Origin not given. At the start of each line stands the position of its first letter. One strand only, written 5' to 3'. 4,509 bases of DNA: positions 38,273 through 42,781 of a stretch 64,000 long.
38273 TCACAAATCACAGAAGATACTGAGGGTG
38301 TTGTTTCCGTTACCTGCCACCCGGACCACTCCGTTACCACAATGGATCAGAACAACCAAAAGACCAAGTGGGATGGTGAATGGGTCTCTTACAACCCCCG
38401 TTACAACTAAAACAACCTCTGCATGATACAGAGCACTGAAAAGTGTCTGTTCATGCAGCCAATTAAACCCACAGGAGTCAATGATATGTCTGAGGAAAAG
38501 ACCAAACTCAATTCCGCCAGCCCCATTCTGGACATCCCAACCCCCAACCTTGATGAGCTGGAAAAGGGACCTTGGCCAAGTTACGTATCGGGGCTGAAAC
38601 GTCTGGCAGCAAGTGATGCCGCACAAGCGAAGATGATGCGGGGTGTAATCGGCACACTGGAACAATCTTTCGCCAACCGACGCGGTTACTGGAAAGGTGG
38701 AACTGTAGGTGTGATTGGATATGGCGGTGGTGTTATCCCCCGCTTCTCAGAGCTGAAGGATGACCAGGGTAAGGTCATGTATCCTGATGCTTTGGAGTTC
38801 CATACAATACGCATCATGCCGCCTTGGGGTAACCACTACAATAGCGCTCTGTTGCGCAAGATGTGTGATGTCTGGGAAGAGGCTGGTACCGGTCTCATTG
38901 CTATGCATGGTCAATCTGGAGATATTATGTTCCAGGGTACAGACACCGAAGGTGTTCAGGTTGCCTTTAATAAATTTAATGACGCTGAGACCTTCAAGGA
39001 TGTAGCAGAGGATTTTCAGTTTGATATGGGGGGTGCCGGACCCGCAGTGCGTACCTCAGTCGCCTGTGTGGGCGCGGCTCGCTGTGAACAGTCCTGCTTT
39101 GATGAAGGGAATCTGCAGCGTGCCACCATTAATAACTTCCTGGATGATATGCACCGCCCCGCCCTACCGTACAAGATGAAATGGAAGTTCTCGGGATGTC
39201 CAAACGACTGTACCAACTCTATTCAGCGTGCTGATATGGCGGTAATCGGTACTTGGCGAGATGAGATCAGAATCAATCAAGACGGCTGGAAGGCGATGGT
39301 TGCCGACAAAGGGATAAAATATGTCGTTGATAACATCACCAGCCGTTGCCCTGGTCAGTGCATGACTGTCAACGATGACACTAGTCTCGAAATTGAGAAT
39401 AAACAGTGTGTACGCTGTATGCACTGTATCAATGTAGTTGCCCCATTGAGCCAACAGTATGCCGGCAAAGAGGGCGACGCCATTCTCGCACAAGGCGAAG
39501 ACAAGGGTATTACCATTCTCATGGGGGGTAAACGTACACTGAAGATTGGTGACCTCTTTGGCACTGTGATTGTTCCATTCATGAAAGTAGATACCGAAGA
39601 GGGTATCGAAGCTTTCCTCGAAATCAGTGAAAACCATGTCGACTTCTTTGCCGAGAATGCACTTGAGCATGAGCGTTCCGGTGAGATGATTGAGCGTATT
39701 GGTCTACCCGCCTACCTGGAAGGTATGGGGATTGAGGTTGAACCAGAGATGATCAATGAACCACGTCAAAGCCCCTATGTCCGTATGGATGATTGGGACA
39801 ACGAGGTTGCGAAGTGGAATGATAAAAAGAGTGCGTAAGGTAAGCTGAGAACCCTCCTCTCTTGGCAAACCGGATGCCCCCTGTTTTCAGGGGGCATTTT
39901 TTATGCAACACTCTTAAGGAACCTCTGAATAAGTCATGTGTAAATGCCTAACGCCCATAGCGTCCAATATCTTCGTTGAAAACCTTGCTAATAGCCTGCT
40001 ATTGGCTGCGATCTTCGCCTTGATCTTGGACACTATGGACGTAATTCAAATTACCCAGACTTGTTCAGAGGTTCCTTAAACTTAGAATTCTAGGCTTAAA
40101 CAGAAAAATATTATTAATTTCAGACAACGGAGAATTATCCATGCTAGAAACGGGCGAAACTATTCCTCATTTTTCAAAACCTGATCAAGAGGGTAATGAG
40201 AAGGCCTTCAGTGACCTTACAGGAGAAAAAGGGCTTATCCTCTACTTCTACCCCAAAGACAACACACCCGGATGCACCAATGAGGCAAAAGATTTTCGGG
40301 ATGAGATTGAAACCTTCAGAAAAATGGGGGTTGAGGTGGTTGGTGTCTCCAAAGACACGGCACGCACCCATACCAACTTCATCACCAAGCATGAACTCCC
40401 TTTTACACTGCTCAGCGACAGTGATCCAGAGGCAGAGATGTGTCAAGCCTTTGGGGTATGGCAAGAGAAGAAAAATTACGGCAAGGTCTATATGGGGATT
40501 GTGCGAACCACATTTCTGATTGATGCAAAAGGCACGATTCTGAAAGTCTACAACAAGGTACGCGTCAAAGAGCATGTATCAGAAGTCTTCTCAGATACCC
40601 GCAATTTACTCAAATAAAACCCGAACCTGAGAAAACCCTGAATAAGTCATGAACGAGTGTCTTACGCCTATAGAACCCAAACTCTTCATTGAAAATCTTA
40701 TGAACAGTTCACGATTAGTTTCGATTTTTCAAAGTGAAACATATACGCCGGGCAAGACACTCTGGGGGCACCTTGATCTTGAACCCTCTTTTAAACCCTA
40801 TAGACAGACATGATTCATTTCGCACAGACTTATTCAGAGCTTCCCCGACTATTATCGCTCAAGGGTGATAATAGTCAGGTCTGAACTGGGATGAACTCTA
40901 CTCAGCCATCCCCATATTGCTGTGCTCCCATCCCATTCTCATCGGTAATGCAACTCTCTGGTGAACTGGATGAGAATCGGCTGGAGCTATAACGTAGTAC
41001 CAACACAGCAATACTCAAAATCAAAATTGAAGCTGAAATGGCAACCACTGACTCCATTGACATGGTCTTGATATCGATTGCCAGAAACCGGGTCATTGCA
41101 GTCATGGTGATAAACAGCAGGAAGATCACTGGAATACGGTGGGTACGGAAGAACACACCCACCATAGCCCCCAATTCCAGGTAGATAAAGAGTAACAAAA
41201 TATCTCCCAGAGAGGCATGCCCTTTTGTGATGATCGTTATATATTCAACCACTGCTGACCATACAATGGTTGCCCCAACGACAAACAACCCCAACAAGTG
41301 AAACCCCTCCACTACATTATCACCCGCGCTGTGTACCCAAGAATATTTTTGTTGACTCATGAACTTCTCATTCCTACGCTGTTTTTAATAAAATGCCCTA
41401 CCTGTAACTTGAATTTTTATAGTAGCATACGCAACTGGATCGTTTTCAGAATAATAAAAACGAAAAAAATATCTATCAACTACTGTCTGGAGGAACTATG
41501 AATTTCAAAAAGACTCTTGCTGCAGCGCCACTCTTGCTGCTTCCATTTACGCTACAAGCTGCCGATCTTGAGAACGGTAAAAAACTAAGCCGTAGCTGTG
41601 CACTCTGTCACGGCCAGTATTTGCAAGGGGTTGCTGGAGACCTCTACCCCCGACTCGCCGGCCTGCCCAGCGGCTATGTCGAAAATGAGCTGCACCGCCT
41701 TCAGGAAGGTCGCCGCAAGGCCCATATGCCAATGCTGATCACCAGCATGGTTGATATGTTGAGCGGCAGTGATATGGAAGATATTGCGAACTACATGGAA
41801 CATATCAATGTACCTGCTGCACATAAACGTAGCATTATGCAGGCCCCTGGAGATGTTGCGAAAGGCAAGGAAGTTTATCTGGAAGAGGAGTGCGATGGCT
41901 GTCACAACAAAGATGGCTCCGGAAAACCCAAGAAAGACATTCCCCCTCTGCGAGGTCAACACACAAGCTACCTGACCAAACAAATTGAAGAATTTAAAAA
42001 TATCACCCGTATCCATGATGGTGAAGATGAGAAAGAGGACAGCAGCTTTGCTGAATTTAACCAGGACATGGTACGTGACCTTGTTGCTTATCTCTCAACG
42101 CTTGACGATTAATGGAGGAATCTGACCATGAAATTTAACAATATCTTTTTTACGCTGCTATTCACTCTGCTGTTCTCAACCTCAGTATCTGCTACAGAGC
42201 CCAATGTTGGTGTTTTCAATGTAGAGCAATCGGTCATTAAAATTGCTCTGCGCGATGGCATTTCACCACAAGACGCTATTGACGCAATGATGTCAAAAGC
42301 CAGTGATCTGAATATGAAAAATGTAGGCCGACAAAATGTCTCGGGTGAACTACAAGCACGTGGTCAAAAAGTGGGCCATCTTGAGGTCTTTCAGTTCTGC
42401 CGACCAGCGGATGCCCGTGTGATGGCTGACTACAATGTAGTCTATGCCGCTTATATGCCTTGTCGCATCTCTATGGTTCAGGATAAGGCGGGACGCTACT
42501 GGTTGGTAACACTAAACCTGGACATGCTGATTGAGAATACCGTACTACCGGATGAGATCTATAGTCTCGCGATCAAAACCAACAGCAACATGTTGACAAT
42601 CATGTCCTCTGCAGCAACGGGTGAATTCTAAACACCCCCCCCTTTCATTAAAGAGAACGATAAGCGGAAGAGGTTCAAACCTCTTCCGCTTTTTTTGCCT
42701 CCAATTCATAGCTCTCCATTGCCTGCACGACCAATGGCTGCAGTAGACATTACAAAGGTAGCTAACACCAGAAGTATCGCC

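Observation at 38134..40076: Stand-alone DsrA-like sulfite reductase gene without dsrB, bracketed by a strong promoter and a MITE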

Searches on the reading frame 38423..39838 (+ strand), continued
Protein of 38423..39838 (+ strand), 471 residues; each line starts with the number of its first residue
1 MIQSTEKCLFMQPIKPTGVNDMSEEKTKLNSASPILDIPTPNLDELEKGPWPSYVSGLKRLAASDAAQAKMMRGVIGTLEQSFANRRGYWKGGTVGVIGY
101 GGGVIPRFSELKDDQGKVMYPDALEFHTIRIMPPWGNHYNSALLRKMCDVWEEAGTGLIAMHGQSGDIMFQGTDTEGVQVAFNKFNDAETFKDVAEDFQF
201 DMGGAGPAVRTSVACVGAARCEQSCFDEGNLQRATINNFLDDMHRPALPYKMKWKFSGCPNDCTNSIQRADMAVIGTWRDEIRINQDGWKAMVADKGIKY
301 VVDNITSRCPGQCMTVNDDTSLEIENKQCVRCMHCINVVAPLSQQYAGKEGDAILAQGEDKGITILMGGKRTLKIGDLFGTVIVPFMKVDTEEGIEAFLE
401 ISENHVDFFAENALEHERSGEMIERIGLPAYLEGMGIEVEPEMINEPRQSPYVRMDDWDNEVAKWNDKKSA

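Call 22: search_solved_structures(query=window:38483-39835:+, show_alignments=2)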
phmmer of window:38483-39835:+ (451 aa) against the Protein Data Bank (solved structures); distinct sequences matched with E-value up to 0.001: 13.
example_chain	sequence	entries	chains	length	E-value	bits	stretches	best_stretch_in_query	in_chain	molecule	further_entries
3mm5_A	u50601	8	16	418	6.9e-86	292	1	20-436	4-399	Sulfite reductase, dissimilatory-type subunit alpha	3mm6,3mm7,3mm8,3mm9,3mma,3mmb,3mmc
3or1_A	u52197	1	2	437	9.5e-86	291.6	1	19-436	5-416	Sulfite reductase alpha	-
3or2_A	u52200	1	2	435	1.3e-85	291.1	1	19-436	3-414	Sulfite redcutase subunit alpha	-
2v4j_A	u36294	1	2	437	2e-84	287.2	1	19-437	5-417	SULFITE REDUCTASE, DISSIMILATORY-TYPE SUBUNIT ALPHA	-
2xsj_A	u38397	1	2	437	5.7e-84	285.7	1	20-441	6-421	SULFITE REDUCTASE ALPHA SUBUNIT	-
2v4j_B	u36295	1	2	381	9.4e-14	54.2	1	123-432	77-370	SULFITE REDUCTASE, DISSIMILATORY-TYPE SUBUNIT BETA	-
3or2_B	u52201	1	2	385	2e-13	53.2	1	125-432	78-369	Sulfite redcutase subunit beta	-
3or1_B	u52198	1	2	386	2e-13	53.2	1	125-432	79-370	Sulfite reductase beta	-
2xsj_B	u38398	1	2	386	2.5e-10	43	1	162-433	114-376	SULFITE REDUCTASE BETA SUBUNIT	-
3mm5_B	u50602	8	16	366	1.8e-08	36.8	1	124-435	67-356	Sulfite reductase, dissimilatory-type subunit beta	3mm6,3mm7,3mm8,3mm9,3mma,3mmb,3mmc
7np8_A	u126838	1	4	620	2.3e-07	33.2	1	182-260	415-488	Coenzyme F420-dependent sulfite reductase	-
7npa_A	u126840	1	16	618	1.6e-05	27.1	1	179-256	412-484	Coenzyme F420-dependent sulfite reductase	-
9tn7_A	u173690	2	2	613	0.00099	21.2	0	171-268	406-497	Coenzyme F420 hydrogenase/dehydrogenase beta subunit domain protein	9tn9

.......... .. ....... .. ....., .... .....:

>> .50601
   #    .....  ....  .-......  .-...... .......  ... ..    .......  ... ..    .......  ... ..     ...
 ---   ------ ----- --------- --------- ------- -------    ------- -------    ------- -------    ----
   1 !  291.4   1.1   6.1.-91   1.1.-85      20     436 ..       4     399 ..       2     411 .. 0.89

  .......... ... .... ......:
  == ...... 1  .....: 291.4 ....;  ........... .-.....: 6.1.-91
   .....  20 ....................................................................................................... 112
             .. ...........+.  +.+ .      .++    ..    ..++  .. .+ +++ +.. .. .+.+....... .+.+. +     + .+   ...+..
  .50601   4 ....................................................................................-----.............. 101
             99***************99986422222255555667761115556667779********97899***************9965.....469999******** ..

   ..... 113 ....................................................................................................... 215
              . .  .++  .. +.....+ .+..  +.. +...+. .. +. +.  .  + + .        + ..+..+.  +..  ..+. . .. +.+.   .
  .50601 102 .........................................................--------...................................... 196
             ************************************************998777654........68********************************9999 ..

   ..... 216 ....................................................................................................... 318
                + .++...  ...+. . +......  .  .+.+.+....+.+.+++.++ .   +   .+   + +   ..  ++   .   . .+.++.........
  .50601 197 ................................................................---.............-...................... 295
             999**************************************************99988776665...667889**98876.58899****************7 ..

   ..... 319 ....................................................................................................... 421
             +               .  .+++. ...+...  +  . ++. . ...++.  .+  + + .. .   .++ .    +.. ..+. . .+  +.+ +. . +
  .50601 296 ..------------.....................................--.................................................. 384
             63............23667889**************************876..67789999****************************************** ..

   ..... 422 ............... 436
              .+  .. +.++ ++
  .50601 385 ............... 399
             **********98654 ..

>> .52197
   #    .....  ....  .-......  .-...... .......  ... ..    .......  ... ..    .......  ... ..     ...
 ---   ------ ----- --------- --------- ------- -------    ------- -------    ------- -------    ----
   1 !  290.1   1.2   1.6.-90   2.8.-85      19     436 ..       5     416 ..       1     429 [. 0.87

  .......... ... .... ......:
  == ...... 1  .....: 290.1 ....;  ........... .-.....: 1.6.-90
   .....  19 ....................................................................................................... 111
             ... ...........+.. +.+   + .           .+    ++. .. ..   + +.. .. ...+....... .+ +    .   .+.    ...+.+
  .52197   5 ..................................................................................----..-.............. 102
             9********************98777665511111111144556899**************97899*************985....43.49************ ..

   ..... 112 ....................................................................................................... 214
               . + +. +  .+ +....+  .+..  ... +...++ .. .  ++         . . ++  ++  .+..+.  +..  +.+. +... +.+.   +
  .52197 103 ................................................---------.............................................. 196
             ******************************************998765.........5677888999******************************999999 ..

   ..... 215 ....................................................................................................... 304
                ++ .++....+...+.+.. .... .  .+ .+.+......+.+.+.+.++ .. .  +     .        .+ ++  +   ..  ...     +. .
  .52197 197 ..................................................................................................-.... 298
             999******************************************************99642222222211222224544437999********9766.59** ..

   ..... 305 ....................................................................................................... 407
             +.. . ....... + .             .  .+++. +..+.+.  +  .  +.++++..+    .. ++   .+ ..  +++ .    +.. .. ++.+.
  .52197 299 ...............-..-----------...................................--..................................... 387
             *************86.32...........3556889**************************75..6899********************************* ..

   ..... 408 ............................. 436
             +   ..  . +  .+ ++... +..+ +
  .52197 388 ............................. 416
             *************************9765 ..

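Call 59: find_related_loci(query=window:38483-39835:+, collection=viral_contigs, flank=8000)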
Query window:38483-39835:+ (451 aa) in viral_contigs; peptide patterns used: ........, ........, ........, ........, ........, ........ (x = any residue, [..] = any of these).
2 stretches matched a pattern, but none encodes a relative of the query by tblastn (E <= 1e-3).

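Call 76: search_dna_similar(query=window:38483-39835:+, collection=phages, mode=protein, max_rows=15)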
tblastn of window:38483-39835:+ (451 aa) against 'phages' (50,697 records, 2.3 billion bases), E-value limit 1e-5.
Records with a match: 4; places in all: 4; records where one place covers at least 80% of the query: 4.
Best place of each record, by identity: 60-80% 4.
By first word of the organism name: Lauvirus 2; Podophage 2.
By host as written in the record: - 4.
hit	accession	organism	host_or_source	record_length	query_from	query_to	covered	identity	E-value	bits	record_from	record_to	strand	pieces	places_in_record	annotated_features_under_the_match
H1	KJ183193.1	Lauvirus lau218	-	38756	20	450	96%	63.8%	8e-179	560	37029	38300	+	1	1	sulphite reductase, dissimilatory-type alpha subunit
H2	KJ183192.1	Lauvirus lau218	-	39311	20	450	96%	63.8%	8e-179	560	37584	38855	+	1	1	sulphite reductase (rdsrA), dissimilatory-type alpha subunit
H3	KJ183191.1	Podophage Lau218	-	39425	20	450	96%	63.8%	8e-179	560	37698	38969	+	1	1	sulphite reductase, dissimilatory-type alpha subunit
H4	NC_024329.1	Podophage Lau218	-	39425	20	450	96%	63.8%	8e-179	560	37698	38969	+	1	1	sulphite reductase, dissimilatory-type alpha subunit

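Call 77: get_annotated_region(hit=H2, flank=4000)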
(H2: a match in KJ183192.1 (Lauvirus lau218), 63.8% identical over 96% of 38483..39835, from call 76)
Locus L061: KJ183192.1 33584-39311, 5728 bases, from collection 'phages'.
description: Lauvirus lau218, complete genome.
organism: Lauvirus lau218 (NCBI taxid 1465639)
taxonomy: Viruses; Duplodnaviria; Heunggongvirae; Uroviricota; Caudoviricetes; Autographiviridae; Lauvirus
host: -; source: -; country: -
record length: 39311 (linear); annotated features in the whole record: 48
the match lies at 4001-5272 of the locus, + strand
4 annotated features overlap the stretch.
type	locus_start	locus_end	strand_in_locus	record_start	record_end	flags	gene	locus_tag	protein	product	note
CDS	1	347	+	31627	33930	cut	-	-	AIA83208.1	putative phage protein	-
CDS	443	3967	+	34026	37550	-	-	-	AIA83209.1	putative phage protein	-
CDS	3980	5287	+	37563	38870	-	-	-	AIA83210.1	sulphite reductase (rdsrA), dissimilatory-type alpha subunit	-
CDS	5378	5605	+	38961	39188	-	-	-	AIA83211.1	phage protein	-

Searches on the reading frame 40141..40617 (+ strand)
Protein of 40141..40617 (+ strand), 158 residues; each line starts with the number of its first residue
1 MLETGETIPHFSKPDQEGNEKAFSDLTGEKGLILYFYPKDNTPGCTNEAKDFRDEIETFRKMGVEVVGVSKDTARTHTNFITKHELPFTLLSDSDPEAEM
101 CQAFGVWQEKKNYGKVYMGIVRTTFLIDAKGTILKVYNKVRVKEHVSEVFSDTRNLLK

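Call 3: search_protein_families(library=pfam, proteins=[window:40141-40617:+], max_evalue=0.01)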
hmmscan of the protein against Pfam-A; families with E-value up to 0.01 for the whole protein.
window:40141-40617:+ (158 aa): 3 families
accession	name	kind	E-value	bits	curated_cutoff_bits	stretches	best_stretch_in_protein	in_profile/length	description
PF00578.27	AhpC-TSA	-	7.6e-38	129.7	26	1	5-134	2-122/124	AhpC/TSA family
PF08534.16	Redoxin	-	8.5e-21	74.7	26.6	1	4-148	2-143/148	Redoxin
PF13911.12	AhpC-TSA_2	-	0.00019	22.2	27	1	53-121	3-70/114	AhpC/TSA antioxidant enzyme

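Call 4: search_protein_families(library=ncbifam, proteins=[window:40141-40617:+], max_evalue=0.01)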
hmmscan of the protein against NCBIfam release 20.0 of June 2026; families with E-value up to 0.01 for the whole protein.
window:40141-40617:+ (158 aa): 12 families
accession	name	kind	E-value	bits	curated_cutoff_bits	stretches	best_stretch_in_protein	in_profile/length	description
NF006960.0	PRK09437.1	equivalog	3.6e-45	153.7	140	1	2-150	4-149/156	thioredoxin-dependent thiol peroxidase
NF053650.1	PerredPrxQDein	equivalog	1.6e-42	144.9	260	1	8-151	1-140/148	thioredoxin-dependent peroxiredoxin PrxQ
NF009668.0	PRK13189.1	equivalog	5e-14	52.1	211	1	2-136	10-142/224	peroxiredoxin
TIGR03137.1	AhpC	equivalog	4.8e-13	49.3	272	1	25-136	28-134/187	alkyl hydroperoxide reductase subunit C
NF002854.0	PRK03147.1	subfamily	6.5e-12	45.7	170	1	3-150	37-169/176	thiol-disulfide oxidoreductase ResA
NF009670.0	PRK13191.1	equivalog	8.8e-12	45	374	1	5-155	10-159/215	putative peroxiredoxin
NF040737.1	peroxi_PrxU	equivalog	2.6e-11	43.7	270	1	3-134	37-169/233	thioredoxin-dependent peroxiredoxin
NF009669.0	PRK13190.1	equivalog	3.4e-11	42.7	261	1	4-134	5-131/203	putative peroxiredoxin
NF011576.0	PRK15000.1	subfamily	1.6e-09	37.7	301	1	22-148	27-153/200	peroxiredoxin C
NF010122.0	PRK13599.1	equivalog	4.3e-09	36.1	456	1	5-151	10-155/220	peroxiredoxin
NF040769.1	SelL_rel_redox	subfamily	6.8e-05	22.6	120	1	7-106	2-100/173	SelL-related redox protein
NF045827.1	perox_SUH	exception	0.00012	21.5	298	1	30-134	43-144/178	thiol peroxidase Prx-SUH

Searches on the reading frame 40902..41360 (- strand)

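Call 79: search_protein_families(library=pfam, proteins=[window:40902-41360:-], max_evalue=0.0001)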
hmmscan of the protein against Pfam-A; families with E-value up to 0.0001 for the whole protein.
window:40902-41360:- (152 aa): 1 family
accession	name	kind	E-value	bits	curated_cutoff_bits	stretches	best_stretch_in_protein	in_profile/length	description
PF06146.17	PsiE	-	1.2e-20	74.3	23.9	1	21-126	3-121/122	Phosphate-starvation-inducible E family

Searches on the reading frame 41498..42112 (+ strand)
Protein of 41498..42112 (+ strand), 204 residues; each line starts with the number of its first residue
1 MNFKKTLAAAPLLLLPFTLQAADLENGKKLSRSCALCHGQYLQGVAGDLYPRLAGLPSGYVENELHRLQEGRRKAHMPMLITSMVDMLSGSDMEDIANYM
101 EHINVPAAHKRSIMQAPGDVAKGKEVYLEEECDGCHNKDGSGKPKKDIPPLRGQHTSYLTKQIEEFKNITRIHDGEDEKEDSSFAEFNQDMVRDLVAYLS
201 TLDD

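Call 80: search_protein_families(library=pfam, proteins=[window:41498-42112:+], max_evalue=0.0001)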
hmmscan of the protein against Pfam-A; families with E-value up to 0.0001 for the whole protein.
window:41498-42112:+ (204 aa): 2 families
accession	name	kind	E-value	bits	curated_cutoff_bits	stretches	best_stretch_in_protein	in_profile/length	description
PF00034.26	Cytochrom_C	-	5.6e-19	69.7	21.3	2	120-202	1-89/90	Cytochrome c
PF13442.11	Cytochrome_CBB3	-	1.8e-10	41.5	27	1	119-199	2-68/68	Cytochrome C oxidase, cbb3-type, subunit III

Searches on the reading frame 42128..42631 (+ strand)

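Call 80: search_protein_families(library=pfam, proteins=[window:42128-42631:+], max_evalue=0.0001)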
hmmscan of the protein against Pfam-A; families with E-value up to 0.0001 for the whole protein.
window:42128-42631:+ (167 aa): 1 family
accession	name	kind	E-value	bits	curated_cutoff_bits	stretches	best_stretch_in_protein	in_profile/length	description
PF03625.19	DUF302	-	3.5e-07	30.5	23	1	70-130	2-62/63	Domain of unknown function DUF302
